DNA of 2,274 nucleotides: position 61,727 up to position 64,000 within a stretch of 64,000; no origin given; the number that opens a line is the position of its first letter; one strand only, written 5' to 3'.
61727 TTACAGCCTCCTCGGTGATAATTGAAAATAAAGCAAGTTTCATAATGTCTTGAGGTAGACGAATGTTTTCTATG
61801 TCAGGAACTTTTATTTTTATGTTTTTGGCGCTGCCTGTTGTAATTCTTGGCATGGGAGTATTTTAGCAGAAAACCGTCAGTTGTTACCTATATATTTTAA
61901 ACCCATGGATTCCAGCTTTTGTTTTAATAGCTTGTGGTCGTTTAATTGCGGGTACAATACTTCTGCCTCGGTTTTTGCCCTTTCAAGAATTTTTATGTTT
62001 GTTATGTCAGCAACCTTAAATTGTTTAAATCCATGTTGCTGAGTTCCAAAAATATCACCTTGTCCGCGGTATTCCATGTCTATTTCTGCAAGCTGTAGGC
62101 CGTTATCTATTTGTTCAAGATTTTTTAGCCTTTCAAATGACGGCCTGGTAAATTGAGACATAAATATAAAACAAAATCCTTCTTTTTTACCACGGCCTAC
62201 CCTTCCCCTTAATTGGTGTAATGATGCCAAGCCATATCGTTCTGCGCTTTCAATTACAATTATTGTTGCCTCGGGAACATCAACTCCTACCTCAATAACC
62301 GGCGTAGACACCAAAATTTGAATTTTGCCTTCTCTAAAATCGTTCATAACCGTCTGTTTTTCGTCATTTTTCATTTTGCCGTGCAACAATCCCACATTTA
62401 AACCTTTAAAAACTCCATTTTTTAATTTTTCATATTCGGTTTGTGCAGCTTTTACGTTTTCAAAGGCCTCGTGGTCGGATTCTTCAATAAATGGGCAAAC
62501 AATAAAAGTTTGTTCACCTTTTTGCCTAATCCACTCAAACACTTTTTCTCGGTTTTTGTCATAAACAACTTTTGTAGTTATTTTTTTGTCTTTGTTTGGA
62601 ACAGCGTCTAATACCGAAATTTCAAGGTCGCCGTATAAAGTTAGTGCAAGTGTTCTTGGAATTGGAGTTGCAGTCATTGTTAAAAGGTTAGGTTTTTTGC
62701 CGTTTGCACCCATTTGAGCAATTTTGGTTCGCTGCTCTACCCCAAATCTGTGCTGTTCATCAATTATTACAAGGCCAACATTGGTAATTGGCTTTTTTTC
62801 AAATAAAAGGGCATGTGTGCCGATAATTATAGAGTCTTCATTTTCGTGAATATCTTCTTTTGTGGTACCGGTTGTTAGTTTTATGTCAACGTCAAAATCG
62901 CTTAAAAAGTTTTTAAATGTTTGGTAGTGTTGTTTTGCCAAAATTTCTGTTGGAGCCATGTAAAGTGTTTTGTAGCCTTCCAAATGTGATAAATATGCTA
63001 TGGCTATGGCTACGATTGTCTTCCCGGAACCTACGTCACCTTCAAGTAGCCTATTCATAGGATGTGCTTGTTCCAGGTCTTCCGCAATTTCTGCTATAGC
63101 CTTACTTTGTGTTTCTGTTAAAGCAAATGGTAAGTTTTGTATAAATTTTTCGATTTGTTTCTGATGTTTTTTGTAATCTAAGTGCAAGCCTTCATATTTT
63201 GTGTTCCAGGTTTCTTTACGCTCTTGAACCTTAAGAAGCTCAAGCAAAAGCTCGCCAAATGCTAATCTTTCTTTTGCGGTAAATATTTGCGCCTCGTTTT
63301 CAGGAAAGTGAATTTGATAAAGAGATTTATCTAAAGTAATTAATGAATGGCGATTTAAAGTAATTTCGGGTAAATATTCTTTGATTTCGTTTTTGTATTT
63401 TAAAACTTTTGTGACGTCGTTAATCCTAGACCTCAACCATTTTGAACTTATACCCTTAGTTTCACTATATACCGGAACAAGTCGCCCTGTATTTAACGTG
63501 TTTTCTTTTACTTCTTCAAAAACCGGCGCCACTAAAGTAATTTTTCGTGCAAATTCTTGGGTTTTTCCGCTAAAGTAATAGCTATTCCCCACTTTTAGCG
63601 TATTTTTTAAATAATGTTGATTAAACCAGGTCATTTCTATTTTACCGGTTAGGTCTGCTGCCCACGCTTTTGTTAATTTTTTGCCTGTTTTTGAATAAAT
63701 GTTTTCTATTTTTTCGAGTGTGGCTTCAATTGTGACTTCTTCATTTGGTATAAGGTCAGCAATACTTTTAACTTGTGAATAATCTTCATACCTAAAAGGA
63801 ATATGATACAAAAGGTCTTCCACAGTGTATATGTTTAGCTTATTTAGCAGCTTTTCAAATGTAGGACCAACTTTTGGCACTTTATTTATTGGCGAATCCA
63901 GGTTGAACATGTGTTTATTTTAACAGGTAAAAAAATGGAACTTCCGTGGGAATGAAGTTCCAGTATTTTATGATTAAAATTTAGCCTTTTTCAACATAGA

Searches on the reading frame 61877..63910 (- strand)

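Call 28: search_protein_families(library=pfam, proteins=[window:61877-63910:-], max_evalue=0.00001)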
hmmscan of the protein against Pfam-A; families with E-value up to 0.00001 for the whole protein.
window:61877-63910:- (677 aa): 8 families
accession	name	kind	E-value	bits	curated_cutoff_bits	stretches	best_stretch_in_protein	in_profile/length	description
PF17191.10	RecG_wedge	-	1.4e-27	96.7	23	1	9-164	3-156/162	RecG wedge domain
PF00270.35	DEAD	-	5.9e-25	88.4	26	1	265-421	1-164/167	DEAD/DEAH box helicase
PF00271.37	Helicase_C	-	2.4e-21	76.5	23.5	1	460-574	9-109/110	Helicase conserved C-terminal domain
PF04851.21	ResIII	-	3.6e-20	73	22.5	1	263-416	3-162/164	Type III restriction enzyme, res subunit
PF00176.29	SNF2-rel_dom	-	1.9e-07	31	24.9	1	279-421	12-168/290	SNF2-related domain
PF22590.2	Cas3-like_C_2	-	2.2e-07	31.5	27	1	484-575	10-105/106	CRISPR-associated nuclease/helicase Cas3, C-terminal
PF01336.31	tRNA_anti-codon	-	3.2e-07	30.6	27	1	59-133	1-74/75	OB-fold nucleic acid binding domain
PF19833.4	RecG_dom3_C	-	3.6e-06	27.4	26.8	1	603-653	3-55/87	ATP-dependent DNA helicase RecG, domain 3, C-terminal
